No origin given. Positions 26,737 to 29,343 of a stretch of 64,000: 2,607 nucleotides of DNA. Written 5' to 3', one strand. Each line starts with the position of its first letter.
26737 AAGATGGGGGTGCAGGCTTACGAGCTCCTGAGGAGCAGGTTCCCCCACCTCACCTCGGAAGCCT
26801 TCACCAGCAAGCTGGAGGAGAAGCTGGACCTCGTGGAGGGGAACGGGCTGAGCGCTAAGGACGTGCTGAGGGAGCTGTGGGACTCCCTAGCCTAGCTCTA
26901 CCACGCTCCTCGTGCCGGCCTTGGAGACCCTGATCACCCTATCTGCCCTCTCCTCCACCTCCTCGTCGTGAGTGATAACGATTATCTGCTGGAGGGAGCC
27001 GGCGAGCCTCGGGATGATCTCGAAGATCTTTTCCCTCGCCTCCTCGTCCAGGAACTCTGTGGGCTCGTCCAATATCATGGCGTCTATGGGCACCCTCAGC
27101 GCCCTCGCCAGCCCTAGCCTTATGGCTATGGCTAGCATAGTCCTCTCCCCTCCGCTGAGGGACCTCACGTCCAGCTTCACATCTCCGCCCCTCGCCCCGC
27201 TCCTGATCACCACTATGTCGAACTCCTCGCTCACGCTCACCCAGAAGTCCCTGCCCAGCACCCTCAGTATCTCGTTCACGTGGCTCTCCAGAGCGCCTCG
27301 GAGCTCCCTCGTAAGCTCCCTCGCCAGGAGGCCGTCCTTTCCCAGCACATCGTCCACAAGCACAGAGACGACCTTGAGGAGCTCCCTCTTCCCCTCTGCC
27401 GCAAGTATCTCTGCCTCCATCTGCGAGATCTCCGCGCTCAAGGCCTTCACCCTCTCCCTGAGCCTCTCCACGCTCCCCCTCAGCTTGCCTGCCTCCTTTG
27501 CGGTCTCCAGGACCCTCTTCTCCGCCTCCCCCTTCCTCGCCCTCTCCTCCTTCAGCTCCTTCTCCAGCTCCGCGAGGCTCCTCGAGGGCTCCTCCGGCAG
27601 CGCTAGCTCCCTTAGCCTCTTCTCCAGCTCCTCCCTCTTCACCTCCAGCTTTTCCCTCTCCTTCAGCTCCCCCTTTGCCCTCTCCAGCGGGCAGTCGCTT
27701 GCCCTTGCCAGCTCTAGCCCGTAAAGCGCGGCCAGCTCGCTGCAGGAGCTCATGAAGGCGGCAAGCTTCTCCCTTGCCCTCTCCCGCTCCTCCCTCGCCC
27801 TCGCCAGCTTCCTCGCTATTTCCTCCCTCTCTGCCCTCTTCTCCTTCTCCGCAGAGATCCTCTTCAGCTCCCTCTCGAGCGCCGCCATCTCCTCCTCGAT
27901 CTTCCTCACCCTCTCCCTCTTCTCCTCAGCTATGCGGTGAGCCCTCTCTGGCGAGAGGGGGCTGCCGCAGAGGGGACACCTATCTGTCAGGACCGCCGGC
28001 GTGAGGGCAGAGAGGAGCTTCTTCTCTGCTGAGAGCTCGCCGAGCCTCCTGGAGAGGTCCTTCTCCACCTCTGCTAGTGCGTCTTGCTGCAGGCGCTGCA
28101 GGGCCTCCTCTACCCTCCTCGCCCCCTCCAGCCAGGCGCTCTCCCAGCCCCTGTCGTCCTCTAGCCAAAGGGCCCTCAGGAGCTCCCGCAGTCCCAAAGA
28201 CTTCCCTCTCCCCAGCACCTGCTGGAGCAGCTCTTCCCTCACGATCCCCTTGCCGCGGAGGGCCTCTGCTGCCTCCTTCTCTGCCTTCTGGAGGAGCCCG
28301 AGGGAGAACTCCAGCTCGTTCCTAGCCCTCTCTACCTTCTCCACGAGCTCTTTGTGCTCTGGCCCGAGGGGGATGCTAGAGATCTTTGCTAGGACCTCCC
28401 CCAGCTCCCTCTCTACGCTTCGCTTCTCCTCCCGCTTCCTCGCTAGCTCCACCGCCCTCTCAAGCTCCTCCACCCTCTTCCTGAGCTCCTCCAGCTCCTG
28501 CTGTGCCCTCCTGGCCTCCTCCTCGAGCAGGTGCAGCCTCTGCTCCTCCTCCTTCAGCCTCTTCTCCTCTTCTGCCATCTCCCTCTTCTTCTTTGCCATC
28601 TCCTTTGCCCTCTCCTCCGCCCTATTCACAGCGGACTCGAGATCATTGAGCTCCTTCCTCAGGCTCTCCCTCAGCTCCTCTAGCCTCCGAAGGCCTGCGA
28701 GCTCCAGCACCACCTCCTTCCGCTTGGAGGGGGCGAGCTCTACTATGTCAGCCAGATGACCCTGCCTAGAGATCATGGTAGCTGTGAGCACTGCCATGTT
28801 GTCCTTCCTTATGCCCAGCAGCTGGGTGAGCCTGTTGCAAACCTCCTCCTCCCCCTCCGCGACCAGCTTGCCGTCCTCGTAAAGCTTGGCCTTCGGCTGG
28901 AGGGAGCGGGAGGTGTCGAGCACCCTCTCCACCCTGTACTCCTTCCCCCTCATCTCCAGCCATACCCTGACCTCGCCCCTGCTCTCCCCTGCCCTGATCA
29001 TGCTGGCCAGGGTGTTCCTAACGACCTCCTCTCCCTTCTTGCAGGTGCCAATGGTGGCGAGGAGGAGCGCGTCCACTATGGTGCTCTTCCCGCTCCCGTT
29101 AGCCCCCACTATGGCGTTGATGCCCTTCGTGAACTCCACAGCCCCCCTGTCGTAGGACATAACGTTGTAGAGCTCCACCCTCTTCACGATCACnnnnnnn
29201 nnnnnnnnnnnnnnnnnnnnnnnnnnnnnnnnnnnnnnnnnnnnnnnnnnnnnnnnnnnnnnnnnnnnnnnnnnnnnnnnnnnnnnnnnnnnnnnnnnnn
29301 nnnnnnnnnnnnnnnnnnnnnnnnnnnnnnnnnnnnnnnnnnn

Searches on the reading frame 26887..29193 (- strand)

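Call 14: search_protein_families(library=pfam, proteins=[window:26887-29193:-], max_evalue=0.001)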
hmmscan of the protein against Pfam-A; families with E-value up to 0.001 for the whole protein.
window:26887-29193:- (768 aa): 9 families
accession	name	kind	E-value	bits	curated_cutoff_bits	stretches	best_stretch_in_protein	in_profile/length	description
PF02463.25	SMC_N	-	3.5e-26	92.4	40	1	3-758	2-213/220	RecF/RecN/SMC N terminal domain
PF13476.12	AAA_23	-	1.7e-14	55.3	27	1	5-244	1-196/201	AAA domain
PF13304.12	AAA_21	-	1.9e-12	48.3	27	2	25-46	1-22/304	AAA domain, putative AbiEii toxin, Type IV TA system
PF13175.12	AAA_15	-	9e-10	39.1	32.1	1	1-259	1-209/374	AAA ATPase domain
PF13555.12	AAA_29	-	1.5e-08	34.7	27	1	4-44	2-43/61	P-loop containing region of AAA domain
PF00005.33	ABC_tran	-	3.6e-07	31.3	25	0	25-48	13-36/137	ABC transporter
PF13166.12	AAA_13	-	6.1e-07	29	36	0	183-248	386-453/713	AAA domain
PF13558.12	SbcC_Walker_B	-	1.1e-05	26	27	1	657-727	11-88/90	SbcC/RAD50-like, Walker B motif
PF04423.19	Rad50_zn_hook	-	0.00012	22.2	24.3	1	404-435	20-51/52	Rad50 zinc hook motif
